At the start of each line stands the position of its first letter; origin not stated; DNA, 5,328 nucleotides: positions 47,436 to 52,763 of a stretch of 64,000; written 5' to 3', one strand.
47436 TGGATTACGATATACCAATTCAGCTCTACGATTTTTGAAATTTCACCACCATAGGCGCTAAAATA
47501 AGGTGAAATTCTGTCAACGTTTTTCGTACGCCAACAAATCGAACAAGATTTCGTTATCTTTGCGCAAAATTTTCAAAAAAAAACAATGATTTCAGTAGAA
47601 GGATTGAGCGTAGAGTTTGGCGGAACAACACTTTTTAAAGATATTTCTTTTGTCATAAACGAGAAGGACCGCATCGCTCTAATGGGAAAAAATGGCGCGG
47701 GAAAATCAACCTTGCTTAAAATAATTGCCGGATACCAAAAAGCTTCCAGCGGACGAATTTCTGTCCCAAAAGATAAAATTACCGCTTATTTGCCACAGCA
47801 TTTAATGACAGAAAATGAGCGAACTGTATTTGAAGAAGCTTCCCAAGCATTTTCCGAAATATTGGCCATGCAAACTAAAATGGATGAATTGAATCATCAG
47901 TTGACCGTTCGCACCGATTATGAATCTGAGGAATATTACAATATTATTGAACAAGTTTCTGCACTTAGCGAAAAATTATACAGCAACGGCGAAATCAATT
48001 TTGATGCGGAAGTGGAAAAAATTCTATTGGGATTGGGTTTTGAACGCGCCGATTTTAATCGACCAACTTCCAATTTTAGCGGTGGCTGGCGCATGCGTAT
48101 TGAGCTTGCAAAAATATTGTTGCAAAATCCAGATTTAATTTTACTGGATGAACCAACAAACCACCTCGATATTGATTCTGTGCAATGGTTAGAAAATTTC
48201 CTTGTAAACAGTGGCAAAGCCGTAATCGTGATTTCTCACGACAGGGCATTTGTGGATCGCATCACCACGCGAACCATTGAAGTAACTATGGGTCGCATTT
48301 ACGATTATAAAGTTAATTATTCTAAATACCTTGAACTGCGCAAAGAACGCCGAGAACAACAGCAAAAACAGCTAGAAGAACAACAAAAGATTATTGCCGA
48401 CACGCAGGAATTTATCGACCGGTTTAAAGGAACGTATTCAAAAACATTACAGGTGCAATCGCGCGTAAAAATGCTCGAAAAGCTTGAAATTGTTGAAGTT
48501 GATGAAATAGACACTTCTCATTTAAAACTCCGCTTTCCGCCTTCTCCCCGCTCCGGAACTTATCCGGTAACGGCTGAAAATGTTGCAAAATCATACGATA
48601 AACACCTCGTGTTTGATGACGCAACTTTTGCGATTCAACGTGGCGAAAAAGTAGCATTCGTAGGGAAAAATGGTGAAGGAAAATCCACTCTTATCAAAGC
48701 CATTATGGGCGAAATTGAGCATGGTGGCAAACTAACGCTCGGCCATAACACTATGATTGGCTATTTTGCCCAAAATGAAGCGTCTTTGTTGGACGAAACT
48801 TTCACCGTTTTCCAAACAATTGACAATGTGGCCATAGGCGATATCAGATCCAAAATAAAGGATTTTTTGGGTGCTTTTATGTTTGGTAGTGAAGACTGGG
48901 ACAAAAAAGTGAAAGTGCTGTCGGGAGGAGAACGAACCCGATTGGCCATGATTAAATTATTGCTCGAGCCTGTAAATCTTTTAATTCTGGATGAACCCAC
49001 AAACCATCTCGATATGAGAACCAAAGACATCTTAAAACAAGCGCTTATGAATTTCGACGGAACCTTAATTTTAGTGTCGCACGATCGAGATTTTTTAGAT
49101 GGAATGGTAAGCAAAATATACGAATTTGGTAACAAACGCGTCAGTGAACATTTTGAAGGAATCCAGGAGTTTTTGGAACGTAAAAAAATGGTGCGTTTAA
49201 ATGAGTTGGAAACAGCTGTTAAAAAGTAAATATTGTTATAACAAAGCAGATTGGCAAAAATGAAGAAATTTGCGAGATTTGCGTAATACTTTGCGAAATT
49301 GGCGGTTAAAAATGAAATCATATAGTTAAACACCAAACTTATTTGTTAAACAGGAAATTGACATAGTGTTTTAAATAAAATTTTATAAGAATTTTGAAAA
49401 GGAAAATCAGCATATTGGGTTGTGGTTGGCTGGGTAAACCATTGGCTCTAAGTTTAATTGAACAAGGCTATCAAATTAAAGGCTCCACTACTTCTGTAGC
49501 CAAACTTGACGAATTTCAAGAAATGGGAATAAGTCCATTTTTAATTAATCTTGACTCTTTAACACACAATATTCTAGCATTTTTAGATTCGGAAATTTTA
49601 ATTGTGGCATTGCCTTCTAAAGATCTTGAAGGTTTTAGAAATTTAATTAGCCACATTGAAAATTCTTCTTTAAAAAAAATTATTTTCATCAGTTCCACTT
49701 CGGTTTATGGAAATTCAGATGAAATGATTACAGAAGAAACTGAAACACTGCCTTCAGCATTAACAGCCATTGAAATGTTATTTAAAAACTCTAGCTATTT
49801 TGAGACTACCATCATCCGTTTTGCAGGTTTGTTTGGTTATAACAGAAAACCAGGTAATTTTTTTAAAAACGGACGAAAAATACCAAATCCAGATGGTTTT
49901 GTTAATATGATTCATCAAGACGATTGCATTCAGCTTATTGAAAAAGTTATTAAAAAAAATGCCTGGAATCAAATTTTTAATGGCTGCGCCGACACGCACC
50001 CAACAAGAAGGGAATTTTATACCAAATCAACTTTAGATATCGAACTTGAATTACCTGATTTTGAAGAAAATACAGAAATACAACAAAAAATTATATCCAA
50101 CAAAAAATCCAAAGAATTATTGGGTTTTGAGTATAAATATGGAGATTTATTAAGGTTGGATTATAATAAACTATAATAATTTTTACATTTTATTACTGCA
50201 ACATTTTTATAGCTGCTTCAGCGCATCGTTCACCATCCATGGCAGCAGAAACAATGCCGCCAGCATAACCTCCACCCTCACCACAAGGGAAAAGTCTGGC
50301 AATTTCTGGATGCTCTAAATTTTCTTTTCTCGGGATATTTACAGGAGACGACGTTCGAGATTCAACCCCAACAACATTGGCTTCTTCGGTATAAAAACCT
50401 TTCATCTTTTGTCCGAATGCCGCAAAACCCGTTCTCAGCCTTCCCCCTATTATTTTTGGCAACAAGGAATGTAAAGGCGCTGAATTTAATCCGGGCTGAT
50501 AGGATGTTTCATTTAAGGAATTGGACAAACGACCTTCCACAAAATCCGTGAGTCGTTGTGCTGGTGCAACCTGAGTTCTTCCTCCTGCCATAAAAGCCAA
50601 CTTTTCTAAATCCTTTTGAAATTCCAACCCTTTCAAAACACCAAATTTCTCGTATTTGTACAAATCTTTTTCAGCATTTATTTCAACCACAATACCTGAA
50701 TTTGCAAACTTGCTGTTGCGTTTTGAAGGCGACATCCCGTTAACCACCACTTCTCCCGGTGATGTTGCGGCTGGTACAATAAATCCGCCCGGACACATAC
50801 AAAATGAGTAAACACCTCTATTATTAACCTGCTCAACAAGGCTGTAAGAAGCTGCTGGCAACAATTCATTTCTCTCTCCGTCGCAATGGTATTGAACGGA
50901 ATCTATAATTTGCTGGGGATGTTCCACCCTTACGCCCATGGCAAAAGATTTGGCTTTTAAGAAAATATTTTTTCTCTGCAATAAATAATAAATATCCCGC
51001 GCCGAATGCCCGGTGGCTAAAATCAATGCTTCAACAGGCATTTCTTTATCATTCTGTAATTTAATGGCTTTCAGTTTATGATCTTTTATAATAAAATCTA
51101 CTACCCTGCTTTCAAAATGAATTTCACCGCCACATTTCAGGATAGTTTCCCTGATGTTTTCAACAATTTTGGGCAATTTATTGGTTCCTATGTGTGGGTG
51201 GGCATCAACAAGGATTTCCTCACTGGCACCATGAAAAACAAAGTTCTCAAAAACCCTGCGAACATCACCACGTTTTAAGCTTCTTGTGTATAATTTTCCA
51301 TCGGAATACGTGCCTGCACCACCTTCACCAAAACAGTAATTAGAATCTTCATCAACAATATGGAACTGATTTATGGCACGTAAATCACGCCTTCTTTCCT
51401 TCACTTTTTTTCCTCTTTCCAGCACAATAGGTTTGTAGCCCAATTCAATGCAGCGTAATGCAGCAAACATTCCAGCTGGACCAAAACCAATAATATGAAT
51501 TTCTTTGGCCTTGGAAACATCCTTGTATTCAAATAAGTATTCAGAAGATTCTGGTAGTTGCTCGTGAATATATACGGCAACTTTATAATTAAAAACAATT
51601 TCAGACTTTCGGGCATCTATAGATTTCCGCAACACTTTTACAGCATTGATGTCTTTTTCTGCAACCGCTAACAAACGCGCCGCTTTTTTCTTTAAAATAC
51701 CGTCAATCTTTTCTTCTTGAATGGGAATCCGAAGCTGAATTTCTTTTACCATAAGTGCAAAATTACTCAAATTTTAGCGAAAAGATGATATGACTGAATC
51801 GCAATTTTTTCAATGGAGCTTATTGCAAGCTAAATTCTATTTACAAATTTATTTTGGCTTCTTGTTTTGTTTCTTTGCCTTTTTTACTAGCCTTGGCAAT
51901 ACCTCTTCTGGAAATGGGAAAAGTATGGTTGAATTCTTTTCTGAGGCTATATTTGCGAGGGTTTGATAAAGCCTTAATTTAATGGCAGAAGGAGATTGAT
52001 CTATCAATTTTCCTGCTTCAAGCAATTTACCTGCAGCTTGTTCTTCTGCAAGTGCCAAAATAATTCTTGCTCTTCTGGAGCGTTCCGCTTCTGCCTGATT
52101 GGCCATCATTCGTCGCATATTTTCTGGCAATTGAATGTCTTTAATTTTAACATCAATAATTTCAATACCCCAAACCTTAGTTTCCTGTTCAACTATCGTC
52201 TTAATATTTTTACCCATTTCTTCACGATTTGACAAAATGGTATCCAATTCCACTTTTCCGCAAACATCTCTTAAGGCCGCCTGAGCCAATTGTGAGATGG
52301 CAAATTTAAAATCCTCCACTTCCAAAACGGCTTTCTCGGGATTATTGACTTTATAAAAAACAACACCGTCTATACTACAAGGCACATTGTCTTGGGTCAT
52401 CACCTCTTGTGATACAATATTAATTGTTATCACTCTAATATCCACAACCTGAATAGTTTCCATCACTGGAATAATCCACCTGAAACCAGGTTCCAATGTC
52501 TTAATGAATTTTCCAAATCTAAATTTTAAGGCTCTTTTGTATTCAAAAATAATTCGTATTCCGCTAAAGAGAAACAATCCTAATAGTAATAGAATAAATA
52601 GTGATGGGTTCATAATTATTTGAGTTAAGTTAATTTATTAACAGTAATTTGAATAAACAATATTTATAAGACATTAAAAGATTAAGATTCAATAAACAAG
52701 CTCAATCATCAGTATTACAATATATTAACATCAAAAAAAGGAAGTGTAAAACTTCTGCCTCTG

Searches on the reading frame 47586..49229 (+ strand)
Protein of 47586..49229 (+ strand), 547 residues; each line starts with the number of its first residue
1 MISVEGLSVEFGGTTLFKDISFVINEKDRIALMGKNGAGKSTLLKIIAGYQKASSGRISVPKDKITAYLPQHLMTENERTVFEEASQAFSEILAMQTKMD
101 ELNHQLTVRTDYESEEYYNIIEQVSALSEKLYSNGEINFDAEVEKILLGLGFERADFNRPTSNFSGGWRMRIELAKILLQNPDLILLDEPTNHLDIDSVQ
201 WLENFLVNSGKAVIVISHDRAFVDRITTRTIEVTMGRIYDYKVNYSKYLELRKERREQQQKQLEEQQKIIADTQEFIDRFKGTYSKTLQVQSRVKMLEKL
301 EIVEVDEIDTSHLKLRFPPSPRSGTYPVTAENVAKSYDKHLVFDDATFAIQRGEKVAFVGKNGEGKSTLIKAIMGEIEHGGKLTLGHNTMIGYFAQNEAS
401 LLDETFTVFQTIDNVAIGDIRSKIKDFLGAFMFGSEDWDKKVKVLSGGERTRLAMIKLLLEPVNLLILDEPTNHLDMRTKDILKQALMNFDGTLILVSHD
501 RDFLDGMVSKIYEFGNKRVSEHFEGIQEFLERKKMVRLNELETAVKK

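Call 85: search_protein_families(library=pfam, proteins=[window:47586-49229:+], max_evalue=0.00001)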
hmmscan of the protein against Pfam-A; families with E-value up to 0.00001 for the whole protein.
window:47586-49229:+ (547 aa): 8 families
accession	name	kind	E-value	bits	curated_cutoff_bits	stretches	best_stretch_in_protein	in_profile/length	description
PF00005.33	ABC_tran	-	7.8e-51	172.7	25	2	17-192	1-137/137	ABC transporter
PF12848.13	ABC_tran_Xtn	-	1.4e-25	89.6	25.9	1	231-312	1-82/85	ABC transporter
PF02463.25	SMC_N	-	2.9e-12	46.9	40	0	28-235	25-213/220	RecF/RecN/SMC N terminal domain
PF13304.12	AAA_21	-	1.2e-10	42.4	27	0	31-52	3-30/304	AAA domain, putative AbiEii toxin, Type IV TA system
PF13555.12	AAA_29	-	3e-10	40.1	27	0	343-374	12-43/61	P-loop containing region of AAA domain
PF03193.22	RsgA_GTPase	-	1.3e-07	32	30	0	21-60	101-139/174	RsgA GTPase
PF13175.12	AAA_15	-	9.1e-07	29.2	32.1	0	18-291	15-266/374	AAA ATPase domain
PF01926.29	MMR_HSR1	-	6.5e-06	26.7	21.9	0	355-376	1-22/113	50S ribosome-binding GTPase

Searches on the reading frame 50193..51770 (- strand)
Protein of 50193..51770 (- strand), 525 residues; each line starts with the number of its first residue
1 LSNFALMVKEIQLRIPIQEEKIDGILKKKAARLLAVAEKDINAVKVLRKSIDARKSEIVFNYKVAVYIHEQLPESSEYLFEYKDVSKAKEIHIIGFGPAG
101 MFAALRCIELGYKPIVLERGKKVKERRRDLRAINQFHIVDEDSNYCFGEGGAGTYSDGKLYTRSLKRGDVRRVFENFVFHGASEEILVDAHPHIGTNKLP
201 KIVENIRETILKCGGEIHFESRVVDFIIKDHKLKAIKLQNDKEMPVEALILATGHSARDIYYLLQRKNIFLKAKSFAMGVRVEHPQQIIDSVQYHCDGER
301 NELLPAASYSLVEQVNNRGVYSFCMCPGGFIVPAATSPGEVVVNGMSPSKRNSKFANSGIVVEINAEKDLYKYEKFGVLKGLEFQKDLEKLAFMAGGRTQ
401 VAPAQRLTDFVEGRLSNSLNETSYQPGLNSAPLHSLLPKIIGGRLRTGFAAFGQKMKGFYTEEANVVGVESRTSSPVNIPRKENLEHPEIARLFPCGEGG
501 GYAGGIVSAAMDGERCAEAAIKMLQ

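Call 4: search_protein_families(library=pfam, proteins=[window:50193-51770:-], max_evalue=0.1)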
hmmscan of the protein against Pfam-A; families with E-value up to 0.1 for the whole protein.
window:50193-51770:- (525 aa): 7 families
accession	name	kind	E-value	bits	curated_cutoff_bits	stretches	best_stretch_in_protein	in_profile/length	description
PF21688.3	FAD-depend_C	-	3.8e-75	252.9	27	1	275-473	1-197/197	FAD-dependent protein, C-terminal domain-like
PF03486.20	HI0933_like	-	1.9e-08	34.5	50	2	90-124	2-36/244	HI0933-like protein Rossmann domain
PF07992.20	Pyr_redox_2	-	2.1e-05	24.6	26.1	1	90-259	2-113/291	Pyridine nucleotide-disulphide oxidoreductase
PF01266.30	DAO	-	0.00017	21.6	27.9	0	202-278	151-229/353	FAD dependent oxidoreductase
PF00890.30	FAD_binding_2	-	0.00029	20.6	20.4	1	93-122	4-33/414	FAD binding domain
PF13738.12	Pyr_redox_3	-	0.0024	17.6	30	1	93-124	2-34/305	Pyridine nucleotide-disulphide oxidoreductase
PF01134.28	GIDA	-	0.0097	15.4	22.1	0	219-262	114-151/391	Glucose inhibited division protein A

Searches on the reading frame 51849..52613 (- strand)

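Call 4: search_protein_families(library=pfam, proteins=[window:51849-52613:-], max_evalue=0.1)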
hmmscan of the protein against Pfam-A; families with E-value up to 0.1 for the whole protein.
window:51849-52613:- (254 aa): 2 families
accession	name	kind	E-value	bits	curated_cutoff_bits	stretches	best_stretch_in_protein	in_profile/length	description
PF01145.31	Band_7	-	4.7e-44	151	23.6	1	22-189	3-174/176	SPFH domain / Band 7 family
PF13421.11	Band_7_1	-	1e-05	25.7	24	1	99-174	130-207/211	SPFH domain-Band 7 family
